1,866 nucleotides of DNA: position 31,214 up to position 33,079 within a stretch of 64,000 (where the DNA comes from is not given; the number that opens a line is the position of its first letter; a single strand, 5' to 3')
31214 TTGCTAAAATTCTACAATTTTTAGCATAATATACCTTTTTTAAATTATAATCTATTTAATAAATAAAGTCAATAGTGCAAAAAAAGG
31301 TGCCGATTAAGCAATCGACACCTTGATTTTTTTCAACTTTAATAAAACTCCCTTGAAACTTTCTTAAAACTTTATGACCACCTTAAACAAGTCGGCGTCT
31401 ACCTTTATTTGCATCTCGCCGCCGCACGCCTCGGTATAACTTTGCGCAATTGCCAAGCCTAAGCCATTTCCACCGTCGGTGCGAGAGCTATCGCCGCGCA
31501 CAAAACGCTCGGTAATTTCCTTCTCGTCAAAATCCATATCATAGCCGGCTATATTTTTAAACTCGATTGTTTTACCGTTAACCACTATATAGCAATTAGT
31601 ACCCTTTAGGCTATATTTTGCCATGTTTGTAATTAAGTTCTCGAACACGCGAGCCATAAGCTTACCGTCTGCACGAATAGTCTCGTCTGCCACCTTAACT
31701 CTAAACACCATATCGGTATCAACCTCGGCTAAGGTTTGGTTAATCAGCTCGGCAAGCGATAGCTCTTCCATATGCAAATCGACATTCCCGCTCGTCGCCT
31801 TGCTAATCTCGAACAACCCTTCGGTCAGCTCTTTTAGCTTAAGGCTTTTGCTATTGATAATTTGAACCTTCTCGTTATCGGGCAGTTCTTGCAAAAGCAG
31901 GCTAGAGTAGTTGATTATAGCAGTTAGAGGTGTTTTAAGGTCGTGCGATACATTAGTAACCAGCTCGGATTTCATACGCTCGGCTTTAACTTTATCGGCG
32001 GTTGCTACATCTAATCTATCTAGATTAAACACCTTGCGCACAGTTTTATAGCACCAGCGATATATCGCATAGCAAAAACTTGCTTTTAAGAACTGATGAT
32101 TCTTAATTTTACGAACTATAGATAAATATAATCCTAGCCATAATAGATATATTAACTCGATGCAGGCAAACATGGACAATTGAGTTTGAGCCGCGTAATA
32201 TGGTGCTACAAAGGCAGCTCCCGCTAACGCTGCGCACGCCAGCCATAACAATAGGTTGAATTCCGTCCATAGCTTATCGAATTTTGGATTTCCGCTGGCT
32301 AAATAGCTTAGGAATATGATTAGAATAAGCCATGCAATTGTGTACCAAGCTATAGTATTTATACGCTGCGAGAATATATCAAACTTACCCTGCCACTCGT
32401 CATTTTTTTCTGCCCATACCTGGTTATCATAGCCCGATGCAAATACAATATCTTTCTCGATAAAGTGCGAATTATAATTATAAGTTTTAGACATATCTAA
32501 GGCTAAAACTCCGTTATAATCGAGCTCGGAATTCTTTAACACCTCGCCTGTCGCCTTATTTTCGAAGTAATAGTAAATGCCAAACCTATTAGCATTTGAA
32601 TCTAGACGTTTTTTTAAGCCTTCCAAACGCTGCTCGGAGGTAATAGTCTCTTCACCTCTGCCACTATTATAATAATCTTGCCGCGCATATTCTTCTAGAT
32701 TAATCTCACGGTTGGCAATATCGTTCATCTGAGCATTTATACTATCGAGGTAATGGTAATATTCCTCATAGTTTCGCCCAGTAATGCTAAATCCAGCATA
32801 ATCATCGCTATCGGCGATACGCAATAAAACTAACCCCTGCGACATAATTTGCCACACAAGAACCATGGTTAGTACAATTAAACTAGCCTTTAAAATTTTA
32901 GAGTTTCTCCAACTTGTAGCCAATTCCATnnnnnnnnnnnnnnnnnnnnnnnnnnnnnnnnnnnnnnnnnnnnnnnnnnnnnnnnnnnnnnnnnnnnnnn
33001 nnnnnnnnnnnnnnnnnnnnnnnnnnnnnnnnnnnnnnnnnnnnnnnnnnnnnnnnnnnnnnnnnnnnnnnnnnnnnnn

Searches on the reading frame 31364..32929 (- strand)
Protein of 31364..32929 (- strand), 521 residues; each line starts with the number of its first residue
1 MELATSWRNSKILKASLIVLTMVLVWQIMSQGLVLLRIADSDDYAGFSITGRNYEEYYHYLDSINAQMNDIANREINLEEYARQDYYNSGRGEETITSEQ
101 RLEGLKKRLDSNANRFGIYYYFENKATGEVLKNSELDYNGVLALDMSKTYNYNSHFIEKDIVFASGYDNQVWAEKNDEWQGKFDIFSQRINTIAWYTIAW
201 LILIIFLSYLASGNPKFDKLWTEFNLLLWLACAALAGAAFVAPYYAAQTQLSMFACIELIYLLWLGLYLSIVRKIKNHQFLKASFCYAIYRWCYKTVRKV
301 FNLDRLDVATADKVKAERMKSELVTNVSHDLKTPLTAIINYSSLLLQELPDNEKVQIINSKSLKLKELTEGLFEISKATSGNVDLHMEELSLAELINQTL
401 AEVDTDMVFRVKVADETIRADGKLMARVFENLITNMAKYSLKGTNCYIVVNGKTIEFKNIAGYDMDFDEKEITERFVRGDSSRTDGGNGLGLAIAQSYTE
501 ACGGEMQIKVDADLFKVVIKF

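Call 6: search_protein_families(library=pfam, proteins=[window:31364-32929:-], max_evalue=0.01)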
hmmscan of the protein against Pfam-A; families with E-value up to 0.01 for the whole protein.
window:31364-32929:- (521 aa): 2 families
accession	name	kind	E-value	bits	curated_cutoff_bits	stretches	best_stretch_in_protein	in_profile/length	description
PF00512.31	HisKA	-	6.3e-12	45.8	26.9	1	319-381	1-66/66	His Kinase A (phospho-acceptor) domain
PF02518.31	HATPase_c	-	1.3e-10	42.1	26.4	1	421-508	2-93/111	Histidine kinase-, DNA gyrase B-, and HSP90-like ATPase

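Call 14: search_protein_families(library=ncbifam, proteins=[window:31364-32929:-], max_evalue=0.01)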
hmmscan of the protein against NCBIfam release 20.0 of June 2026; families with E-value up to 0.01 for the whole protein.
window:31364-32929:- (521 aa): 56 families (the best 25 are shown)
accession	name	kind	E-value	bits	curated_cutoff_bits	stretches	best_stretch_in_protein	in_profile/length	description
NF033091.0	HK_VanS_ACDEFG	equivalog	3.5e-31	108.4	400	1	313-519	67-290/293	vancomycin resistance histidine kinase VanS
NF046044.1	PnpS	equivalog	5.5e-30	104.6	400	1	315-510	165-377/390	two-component system histidine kinase PnpS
TIGR02966.1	phoR_proteo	equivalog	2.8e-23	82.5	334.2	1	315-509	109-320/333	phosphate regulon sensor histidine kinase PhoR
NF033092.0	HK_WalK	equivalog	3.2e-21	75.5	725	1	312-509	364-579/594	cell wall metabolism sensor histidine kinase WalK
NF007898.0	PRK10604.1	equivalog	4.3e-21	75.6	478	1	320-509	212-408/433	two-component system sensor histidine kinase RstB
NF007793.0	PRK10490.1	equivalog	4.4e-20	71.3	1123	1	314-509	658-867/895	two-component system sensor histidine kinase KdpD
NF052314.1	T9SS_HK_PorY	subfamily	5.3e-20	71.9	350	1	322-521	213-418/418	PorY family sensor histidine kinase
TIGR01386.1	cztS_silS_copS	subfamily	4.4e-19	68.8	292.55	1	322-511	243-446/457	heavy metal sensor histidine kinase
NF040691.1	MtrAB_MtrB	equivalog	7.3e-18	64.8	450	1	318-508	269-476/507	MtrAB system histidine kinase MtrB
NF041832.1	near_NosP_CTERM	subfamily_domain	1.4e-17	63.8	400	1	316-508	3-209/370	NahK/ErcS family hybrid sensor histidine kinase/response regulator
NF038389.1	ArsS_fam_HK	equivalog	2.6e-17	63.4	250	1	324-501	210-384/403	ArsS family sensor histidine kinase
TIGR02956.1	TMAO_torS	equivalog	3.5e-17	61.8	676.5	1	314-509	458-667/967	TMAO reductase system sensor histidine kinase/response regulator TorS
NF041732.1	hist_kin_CseC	equivalog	4.6e-17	62.2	700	1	304-504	198-388/424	two-component system sensor histidine kinase CseC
NF047874.1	MASE3_PAS_HK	subfamily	2.2e-15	56.5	560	1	312-509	390-610/655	MASE3 domain-containing sensor histidine kinase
NF047465.1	hybrid_HK_LvrA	exception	7.2e-15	54.1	1200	1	316-517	198-418/819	hybrid histidine kinase/response regulator LvrA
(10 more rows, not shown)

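Call 17: find_homologous_proteins(query=window:31364-32929:-, max_evalue=1e-20)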
Query window:31364-32929:- (521 aa): 7840 proteins with E <= 1e-20 among 8000 candidates; the best 120 are listed.
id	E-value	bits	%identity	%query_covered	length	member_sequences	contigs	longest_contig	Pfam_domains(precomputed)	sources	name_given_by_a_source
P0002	0.0e+0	1159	100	100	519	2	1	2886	PF02518.32,PF00512.32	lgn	-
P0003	1.2e-82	297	38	91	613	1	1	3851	PF02518.32,PF00512.32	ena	-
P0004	5.9e-81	291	49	59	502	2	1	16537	PF02518.32,PF00512.32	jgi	jgi:signal transduction histidine kinase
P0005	2.6e-76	276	61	42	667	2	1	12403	PF02518.32,PF00512.32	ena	-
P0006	9.2e-74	267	57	43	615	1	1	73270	PF02518.32,PF00512.32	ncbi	-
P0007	4.8e-72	262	50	56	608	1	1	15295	PF02518.32,PF00512.32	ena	-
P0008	2.1e-71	260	59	42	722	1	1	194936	PF02518.32,PF00512.32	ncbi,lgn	-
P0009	2.8e-71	259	58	42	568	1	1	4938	PF02518.32,PF00512.32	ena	-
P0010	3.9e-71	259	59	42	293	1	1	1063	PF02518.32,PF00512.32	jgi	jgi:signal transduction histidine kinase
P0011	2.8e-70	256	56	42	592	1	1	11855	PF02518.32,PF00512.32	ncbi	-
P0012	6.0e-70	255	46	40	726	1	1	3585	PF15508.12,PF02518.32,PF00512.32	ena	-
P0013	1.4e-69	254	61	42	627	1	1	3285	PF02518.32,PF00512.32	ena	-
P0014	2.0e-69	253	52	41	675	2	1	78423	PF02518.32,PF00512.32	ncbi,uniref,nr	ncbi:sensor histidine kinase [Ructibacterium gallinarum]|uniref:histidine kinase n=1 Tax=Ructibacter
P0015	7.5e-69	251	57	42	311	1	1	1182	PF02518.32,PF00512.32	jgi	jgi:signal transduction histidine kinase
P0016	8.9e-69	251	55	42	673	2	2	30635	PF02518.32,PF00512.32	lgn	-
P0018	2.5e-67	246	35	84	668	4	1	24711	PF02518.32,PF00512.32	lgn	-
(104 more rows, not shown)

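Call 19: find_encoding_contigs(protein=P0002, flank=10000, max_places=10)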
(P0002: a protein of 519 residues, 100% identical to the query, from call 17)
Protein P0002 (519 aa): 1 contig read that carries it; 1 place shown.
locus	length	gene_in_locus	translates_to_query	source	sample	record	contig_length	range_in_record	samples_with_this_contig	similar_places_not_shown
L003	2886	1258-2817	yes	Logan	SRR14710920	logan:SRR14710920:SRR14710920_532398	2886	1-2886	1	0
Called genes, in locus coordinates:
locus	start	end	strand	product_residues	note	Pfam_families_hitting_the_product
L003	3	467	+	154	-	?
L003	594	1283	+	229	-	PF00072:Response_reg, PF00486:Trans_reg_C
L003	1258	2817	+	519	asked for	PF00512:HisKA, PF02518:HATPase_c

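Call 20: find_encoding_contigs(protein=P0004, flank=8000, max_places=4)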
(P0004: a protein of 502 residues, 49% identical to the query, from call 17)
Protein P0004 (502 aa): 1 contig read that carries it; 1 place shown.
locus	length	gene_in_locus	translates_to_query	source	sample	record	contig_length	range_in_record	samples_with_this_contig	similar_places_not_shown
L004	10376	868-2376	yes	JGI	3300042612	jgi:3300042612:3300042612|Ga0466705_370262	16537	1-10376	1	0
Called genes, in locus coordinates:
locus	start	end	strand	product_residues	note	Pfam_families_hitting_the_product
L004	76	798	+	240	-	PF00072:Response_reg, PF00486:Trans_reg_C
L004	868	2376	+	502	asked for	PF00512:HisKA, PF02518:HATPase_c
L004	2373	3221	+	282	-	PF00005:ABC_tran, PF13304:AAA_21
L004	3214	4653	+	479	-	PF12679:ABC2_membrane_2, PF10920:DUF2705, PF12730:ABC2_membrane_4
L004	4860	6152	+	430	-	PF01964:ThiC_Rad_SAM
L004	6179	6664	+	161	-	PF09512:ThiW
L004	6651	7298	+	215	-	PF02581:TMP-TENI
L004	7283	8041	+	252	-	PF08543:Phos_pyr_kin, PF00294:PfkB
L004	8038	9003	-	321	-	PF13687:DUF4153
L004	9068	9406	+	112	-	-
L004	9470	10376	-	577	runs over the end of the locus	PF13510:Fer2_4, PF10588:NADH-G_4Fe-4S_3, PF22117:Fer4_Nqo3 (faint), PF12838:Fer4_7 (weak), PF00037:Fer4 (weak), PF02906:Fe_hyd_lg_C, PF02256:Fe_hyd_SSU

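Call 35: find_encoding_contigs(protein=P0018, flank=6000, max_places=3)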
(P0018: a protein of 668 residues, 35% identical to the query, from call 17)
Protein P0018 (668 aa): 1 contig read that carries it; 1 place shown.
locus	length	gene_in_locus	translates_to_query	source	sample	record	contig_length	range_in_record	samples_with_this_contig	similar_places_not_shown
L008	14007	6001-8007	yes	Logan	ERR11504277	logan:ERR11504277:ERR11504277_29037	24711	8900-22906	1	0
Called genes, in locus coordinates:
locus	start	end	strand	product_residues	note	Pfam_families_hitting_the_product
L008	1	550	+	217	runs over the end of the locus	PF01081:Aldolase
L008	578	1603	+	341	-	PF00294:PfkB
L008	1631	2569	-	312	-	PF00535:Glycos_transf_2, PF13641:Glyco_tranf_2_3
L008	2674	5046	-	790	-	PF00395:SLH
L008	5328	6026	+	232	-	PF00072:Response_reg, PF00486:Trans_reg_C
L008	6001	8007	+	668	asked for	PF00512:HisKA, PF02518:HATPase_c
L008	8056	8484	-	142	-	PF01592:NifU_N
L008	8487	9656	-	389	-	PF00266:Aminotran_5, PF01212:Beta_elim_lyase (weak), PF01041:DegT_DnrJ_EryC1 (weak)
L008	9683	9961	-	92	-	PF03698:UPF0180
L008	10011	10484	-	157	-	PF00075:RNase_H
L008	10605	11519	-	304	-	PF04854:DUF624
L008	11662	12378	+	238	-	PF00106:adh_short, PF01370:Epimerase (weak), PF08659:KR, PF23441:SDR (faint), PF13561:adh_short_C2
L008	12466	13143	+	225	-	PF00072:Response_reg, PF00486:Trans_reg_C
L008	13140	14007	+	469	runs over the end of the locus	PF00672:HAMP (weak), PF00512:HisKA, PF02518:HATPase_c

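Call 36: find_encoding_contigs(protein=P0003, flank=6000, max_places=3)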
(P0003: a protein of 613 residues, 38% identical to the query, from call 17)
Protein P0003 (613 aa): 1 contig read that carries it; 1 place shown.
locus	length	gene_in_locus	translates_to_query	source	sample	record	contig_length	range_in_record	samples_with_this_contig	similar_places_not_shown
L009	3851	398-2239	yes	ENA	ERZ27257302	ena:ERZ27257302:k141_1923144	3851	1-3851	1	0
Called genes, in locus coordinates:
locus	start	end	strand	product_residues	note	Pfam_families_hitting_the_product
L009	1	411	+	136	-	?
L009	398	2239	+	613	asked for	PF00512:HisKA, PF02518:HATPase_c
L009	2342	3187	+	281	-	-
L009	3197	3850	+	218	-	?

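Call 69: find_encoding_contigs(protein=P0007, flank=5000, max_places=2)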
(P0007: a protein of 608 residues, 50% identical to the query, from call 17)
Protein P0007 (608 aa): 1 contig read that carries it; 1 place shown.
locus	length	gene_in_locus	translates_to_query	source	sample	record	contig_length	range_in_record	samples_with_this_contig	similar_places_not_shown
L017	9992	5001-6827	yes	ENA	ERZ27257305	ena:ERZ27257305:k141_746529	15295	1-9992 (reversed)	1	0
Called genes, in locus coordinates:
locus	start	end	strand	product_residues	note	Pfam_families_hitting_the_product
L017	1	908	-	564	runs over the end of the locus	PF00990:GGDEF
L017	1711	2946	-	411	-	PF03453:MoeA_N, PF00994:MoCF_biosynth, PF03454:MoeA_C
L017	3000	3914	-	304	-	PF03595:SLAC1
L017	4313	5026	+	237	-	PF00072:Response_reg, PF00486:Trans_reg_C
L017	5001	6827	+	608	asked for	PF00512:HisKA, PF02518:HATPase_c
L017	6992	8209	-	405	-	PF01656:CbiA, PF10609:ParA, PF13614:AAA_31 (faint), PF02579:Nitro_FeMo-Co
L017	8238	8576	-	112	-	PF02001:DUF134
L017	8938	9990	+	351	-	?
